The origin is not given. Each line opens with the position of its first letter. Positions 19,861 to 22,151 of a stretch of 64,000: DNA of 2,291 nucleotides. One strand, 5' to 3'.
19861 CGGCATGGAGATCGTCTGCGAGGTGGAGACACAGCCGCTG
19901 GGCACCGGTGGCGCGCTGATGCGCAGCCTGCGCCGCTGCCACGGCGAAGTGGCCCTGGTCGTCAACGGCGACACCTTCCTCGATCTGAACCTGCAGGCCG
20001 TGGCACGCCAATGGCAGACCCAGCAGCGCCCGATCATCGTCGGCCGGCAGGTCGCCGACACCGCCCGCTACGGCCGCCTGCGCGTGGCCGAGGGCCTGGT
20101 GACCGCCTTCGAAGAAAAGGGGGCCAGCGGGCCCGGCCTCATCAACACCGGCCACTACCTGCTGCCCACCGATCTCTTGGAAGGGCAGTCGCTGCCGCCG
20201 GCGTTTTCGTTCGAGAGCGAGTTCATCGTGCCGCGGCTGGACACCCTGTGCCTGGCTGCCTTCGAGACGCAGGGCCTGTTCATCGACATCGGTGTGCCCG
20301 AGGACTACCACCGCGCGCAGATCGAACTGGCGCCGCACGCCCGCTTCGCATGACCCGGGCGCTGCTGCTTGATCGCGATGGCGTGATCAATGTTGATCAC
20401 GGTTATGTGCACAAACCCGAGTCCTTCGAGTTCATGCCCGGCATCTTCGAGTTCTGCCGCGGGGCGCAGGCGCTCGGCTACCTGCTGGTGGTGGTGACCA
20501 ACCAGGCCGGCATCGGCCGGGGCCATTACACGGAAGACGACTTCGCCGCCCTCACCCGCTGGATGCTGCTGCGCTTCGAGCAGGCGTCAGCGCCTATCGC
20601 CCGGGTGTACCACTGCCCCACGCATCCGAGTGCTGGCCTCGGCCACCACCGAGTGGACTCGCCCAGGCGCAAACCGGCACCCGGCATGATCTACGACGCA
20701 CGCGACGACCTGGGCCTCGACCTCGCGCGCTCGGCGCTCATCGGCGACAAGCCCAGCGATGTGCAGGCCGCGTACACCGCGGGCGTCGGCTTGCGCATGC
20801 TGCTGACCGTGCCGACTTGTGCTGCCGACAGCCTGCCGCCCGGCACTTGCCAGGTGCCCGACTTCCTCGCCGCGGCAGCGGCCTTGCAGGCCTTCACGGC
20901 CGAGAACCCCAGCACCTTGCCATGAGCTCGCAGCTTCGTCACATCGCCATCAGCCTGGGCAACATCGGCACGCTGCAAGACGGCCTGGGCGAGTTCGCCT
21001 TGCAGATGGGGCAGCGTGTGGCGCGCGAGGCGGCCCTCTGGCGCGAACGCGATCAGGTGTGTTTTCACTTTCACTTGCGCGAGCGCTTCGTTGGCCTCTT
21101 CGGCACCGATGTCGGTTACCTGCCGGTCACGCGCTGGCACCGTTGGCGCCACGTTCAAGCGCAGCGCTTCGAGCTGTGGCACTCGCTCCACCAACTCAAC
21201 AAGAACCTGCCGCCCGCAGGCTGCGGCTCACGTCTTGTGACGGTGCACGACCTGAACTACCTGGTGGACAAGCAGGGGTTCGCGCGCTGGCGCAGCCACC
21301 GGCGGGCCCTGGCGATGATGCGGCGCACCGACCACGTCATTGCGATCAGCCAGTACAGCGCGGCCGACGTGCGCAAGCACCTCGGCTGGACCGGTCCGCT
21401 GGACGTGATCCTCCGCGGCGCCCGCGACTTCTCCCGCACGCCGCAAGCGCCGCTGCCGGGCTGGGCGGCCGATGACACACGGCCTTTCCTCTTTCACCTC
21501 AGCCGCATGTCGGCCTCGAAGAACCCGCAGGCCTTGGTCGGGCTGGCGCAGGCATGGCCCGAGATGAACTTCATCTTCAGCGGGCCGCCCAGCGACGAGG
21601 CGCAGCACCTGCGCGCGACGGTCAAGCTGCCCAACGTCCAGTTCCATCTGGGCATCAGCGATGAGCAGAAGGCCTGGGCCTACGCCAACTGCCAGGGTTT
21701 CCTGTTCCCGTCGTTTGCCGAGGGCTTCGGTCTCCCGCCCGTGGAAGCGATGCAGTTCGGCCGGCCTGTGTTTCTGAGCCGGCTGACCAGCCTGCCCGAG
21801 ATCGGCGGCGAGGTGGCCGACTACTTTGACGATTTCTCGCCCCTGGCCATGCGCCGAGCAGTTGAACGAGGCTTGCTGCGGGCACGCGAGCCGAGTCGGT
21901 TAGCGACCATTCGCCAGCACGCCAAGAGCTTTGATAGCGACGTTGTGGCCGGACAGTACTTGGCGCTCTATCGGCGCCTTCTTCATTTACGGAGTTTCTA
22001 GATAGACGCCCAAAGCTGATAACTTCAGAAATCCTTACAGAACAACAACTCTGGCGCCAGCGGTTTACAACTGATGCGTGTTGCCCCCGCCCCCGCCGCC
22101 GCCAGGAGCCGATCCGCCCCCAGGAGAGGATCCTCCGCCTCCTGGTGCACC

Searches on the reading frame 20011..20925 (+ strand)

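Call 9: search_protein_families(library=pfam, proteins=[window:20011-20925:+], max_evalue=0.001)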
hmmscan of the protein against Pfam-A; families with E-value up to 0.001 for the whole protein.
window:20011-20925:+ (304 aa): 3 families
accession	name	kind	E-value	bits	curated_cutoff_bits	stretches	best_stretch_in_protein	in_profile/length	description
PF13242.12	Hydrolase_like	-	7.9e-08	32.6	22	1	219-259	2-43/75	HAD-hyrolase-like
PF13419.12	HAD_2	-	6.4e-07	30.1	23.8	1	216-259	130-173/178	Haloacid dehalogenase-like hydrolase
PF00702.32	Hydrolase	-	0.00083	20.2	26.4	0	215-258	148-191/191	haloacid dehalogenase-like hydrolase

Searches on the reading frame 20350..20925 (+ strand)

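Call 46: search_protein_families(library=ncbifam, proteins=[window:20350-20925:+], max_evalue=0.00001)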
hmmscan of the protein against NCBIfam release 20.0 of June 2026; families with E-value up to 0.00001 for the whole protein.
window:20350-20925:+ (191 aa): 8 families
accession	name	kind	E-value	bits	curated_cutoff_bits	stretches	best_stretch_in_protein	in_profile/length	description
TIGR00213.1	GmhB_yaeD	subfamily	3e-46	157.3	149.6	1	3-153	2-151/176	D-glycero-beta-D-manno-heptose 1,7-bisphosphate 7-phosphatase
NF006506.0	PRK08942.1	equivalog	1.8e-44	151.5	178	1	2-153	3-148/182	D-glycero-beta-D-manno-heptose 1,7-bisphosphate 7-phosphatase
NF050049.1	HBPPhtaseGmhB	domain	8.2e-41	139.7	250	1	2-152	3-144/171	D-glycero-alpha-D-manno-heptose-1,7-bisphosphate 7-phosphatase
TIGR01656.1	Histidinol-ppas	subfamily_domain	2.1e-29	102.4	84.15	1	4-146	2-140/149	histidinol-phosphate phosphatase domain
TIGR01662.1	HAD-SF-IIIA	subfamily_domain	4e-25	88.6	44.6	1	3-146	1-133/141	HAD-IIIA family hydrolase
NF003937.0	PRK05446.1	equivalog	4.2e-16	58.9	443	1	2-146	3-143/355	bifunctional histidinol-phosphatase/imidazoleglycerol-phosphate dehydratase HisB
NF005264.0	PRK06769.1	equivalog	4.2e-14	52.7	217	1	2-146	4-131/175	HAD-IIIA family hydrolase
TIGR01261.1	hisB_Nterm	equivalog_domain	1.5e-12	47.3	140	1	4-143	3-138/161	histidinol-phosphatase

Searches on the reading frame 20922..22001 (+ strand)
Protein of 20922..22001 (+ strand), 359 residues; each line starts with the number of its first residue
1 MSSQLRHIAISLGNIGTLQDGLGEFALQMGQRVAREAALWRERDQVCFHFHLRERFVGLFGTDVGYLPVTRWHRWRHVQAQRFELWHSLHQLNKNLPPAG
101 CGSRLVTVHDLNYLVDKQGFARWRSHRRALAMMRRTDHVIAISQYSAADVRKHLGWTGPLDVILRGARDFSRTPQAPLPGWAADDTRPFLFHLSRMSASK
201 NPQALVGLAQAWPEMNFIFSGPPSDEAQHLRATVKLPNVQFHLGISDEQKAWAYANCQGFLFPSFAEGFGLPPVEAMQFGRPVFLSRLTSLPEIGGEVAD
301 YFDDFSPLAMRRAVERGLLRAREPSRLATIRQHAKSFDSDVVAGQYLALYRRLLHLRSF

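Call 9: search_protein_families(library=pfam, proteins=[window:20922-22001:+], max_evalue=0.001)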
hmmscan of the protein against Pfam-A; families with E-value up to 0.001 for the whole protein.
window:20922-22001:+ (359 aa): 4 families
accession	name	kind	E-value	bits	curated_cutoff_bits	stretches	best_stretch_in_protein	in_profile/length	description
PF00534.26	Glycos_transf_1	-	1.5e-13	51.1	26.4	1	182-294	10-130/172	Glycosyl transferases group 1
PF13692.12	Glyco_trans_1_4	-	4.4e-10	40.4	27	1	207-296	19-118/142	Glycosyl transferases group 1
PF13439.12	Glyco_transf_4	-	9.9e-06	26.1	28.5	1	48-166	38-165/170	Glycosyltransferase Family 4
PF20706.3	GT4-conflict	-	0.00074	19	26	0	255-287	280-312/385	Family 4 Glycosyltransferase in conflict systems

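Call 46: search_protein_families(library=ncbifam, proteins=[window:20922-22001:+], max_evalue=0.00001)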
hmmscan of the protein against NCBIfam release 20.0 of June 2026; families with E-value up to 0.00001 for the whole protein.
window:20922-22001:+ (359 aa): 2 families
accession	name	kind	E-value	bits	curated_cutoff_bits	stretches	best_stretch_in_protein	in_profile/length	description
TIGR04047.1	MSMEG_0565_glyc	hypoth_equivalog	5.7e-08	32.2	259.85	1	247-352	267-373/373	MSMEG_0565 family glycosyltransferase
TIGR03999.1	thiol_BshA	equivalog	3.8e-07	29.4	273.7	1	134-354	143-374/375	N-acetyl-alpha-D-glucosaminyl L-malate synthase BshA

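Call 67: find_homologous_proteins(query=window:20922-22001:+, max_evalue=1e-50)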
Query window:20922-22001:+ (359 aa): 1012 proteins with E <= 1e-50 among 6721 candidates; the best 120 are listed.
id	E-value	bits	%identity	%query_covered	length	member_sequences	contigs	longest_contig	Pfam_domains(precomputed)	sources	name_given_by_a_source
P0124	1.0e-225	766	93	99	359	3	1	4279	PF00534.27,PF13439.13,PF13692.13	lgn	-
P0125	2.8e-195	666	79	99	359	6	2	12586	PF00534.27,PF13439.13,PF13692.13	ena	-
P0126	1.4e-170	585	72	99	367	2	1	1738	PF00534.27,PF13439.13,PF13692.13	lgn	-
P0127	1.4e-168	579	72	99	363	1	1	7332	PF00534.27,PF20706.4,PF13692.13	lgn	-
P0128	1.6e-168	578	72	99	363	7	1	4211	PF00534.27,PF13439.13,PF20706.4,PF13692.13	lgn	-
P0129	2.0e-168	578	73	98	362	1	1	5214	PF00534.27,PF13692.13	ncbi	-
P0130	2.1e-167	575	71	90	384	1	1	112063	PF00534.27,PF13439.13,PF13692.13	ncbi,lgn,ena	-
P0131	3.4e-166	571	69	99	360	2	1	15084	PF00534.27,PF13439.13,PF20706.4,PF13692.13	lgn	-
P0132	1.2e-165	569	69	99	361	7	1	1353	PF00534.27,PF13439.13,PF13692.13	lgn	-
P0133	3.1e-165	567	69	99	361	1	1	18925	PF00534.27,PF13692.13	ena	-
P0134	3.7e-165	567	69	97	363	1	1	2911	PF00534.27,PF13439.13,PF13692.13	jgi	-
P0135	1.0e-164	566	69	94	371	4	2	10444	PF00534.27,PF13439.13,PF20706.4,PF13692.13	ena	-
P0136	1.7e-164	565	69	98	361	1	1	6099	PF00534.27,PF13439.13,PF13692.13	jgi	jgi:glycosyltransferase involved in cell wall biosynthesis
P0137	1.6e-163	562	67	98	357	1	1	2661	PF00534.27,PF13439.13,PF13692.13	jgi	-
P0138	2.8e-163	561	67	98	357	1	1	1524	PF00534.27,PF13439.13,PF13692.13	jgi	-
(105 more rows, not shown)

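Call 68: find_encoding_contigs(protein=P0124, flank=10000)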
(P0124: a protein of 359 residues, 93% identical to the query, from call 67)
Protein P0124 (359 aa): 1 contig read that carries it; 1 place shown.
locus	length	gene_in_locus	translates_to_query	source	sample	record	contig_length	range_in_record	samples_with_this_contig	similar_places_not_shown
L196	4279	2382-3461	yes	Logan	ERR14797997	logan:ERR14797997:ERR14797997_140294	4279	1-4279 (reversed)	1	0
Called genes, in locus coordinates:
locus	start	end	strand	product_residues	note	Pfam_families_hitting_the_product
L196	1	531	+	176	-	?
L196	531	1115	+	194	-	PF13580:SIS_2, PF01380:SIS (weak)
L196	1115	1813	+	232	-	PF00483:NTP_transferase, PF12804:NTP_transf_3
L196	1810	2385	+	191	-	PF13419:HAD_2 (faint), PF13242:Hydrolase_like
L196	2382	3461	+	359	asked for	PF13439:Glyco_transf_4 (weak), PF00534:Glycos_transf_1, PF13692:Glyco_trans_1_4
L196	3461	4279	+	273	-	?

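Call 69: find_encoding_contigs(protein=P0125, flank=10000)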
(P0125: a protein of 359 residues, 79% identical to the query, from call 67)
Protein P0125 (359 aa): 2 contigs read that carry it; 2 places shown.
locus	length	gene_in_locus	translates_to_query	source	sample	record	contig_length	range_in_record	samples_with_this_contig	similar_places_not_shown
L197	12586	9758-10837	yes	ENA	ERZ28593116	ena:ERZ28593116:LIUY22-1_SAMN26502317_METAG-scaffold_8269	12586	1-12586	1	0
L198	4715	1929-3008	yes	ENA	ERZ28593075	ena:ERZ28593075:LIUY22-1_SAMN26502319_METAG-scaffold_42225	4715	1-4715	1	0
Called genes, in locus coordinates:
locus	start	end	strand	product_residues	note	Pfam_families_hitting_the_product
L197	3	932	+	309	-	?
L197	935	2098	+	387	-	PF02771:Acyl-CoA_dh_N, PF02770:Acyl-CoA_dh_M (weak), PF00441:Acyl-CoA_dh_1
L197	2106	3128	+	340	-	PF03576:Peptidase_S58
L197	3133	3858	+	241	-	PF00849:PseudoU_synth_2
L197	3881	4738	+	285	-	PF05050:Methyltransf_21 (weak)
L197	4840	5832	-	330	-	-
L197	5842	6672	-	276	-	PF18922:DUF5672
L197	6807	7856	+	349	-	PF00288:GHMP_kinases_N, PF08544:GHMP_kinases_C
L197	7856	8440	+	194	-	PF13580:SIS_2, PF01380:SIS (faint)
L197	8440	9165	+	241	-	PF00483:NTP_transferase, PF12804:NTP_transf_3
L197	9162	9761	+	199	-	PF13242:Hydrolase_like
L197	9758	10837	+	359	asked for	PF13439:Glyco_transf_4, PF00534:Glycos_transf_1, PF13692:Glyco_trans_1_4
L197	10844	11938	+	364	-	PF13439:Glyco_transf_4, PF00534:Glycos_transf_1, PF13692:Glyco_trans_1_4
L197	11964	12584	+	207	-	?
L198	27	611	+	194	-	PF13580:SIS_2, PF01380:SIS (faint)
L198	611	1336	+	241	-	PF00483:NTP_transferase, PF12804:NTP_transf_3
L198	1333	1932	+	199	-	PF13242:Hydrolase_like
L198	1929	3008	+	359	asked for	PF13439:Glyco_transf_4, PF00534:Glycos_transf_1, PF13692:Glyco_trans_1_4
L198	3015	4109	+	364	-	PF20706:GT4-conflict (faint), PF13439:Glyco_transf_4, PF00534:Glycos_transf_1, PF13692:Glyco_trans_1_4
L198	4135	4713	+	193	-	?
